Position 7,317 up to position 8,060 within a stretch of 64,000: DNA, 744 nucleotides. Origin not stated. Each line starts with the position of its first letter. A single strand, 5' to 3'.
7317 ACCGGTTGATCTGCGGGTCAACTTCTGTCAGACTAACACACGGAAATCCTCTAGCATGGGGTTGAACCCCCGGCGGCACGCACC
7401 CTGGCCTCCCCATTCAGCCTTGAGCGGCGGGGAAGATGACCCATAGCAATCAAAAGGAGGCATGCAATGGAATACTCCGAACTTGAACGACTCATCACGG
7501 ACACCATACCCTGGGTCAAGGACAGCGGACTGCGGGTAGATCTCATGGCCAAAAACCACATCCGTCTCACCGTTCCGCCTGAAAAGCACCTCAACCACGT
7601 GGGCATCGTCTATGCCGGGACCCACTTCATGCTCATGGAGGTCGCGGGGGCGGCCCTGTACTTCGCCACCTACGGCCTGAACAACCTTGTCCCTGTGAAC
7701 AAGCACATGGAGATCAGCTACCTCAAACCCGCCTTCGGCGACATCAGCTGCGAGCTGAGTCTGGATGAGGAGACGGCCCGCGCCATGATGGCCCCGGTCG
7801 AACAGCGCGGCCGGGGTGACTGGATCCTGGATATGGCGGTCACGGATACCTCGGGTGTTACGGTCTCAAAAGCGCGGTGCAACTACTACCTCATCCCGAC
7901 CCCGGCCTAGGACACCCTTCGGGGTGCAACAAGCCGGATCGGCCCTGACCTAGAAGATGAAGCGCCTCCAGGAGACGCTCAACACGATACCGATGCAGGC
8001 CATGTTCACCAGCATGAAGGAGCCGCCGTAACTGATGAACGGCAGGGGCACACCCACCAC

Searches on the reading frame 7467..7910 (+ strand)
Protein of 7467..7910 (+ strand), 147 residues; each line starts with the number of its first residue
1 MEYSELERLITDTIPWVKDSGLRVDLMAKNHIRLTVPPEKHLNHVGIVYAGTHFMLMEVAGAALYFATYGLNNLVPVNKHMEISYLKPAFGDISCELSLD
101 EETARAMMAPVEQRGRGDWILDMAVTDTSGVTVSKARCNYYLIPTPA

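Call 12: search_protein_families(library=pfam, proteins=[window:7467-7910:+], max_evalue=0.00001)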
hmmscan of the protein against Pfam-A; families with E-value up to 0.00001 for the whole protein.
window:7467-7910:+ (147 aa): 2 families
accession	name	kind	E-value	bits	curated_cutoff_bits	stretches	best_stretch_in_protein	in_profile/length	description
PF14539.12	DUF4442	-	2.8e-14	53.9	25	1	8-141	7-131/132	Domain of unknown function (DUF4442)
PF09500.16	YiiD_C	-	4.2e-09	36.9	27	1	4-131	2-132/144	Putative thioesterase (yiiD_Cterm)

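Call 17: search_protein_families(library=ncbifam, proteins=[window:7467-7910:+], max_evalue=0.00001)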
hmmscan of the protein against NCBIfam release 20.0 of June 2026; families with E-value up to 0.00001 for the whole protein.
window:7467-7910:+ (147 aa): 1 family
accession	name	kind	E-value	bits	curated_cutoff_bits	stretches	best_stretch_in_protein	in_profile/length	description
TIGR02447.1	yiiD_Cterm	subfamily_domain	9.8e-09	35.2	97.1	1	12-133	4-128/138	putative thioesterase domain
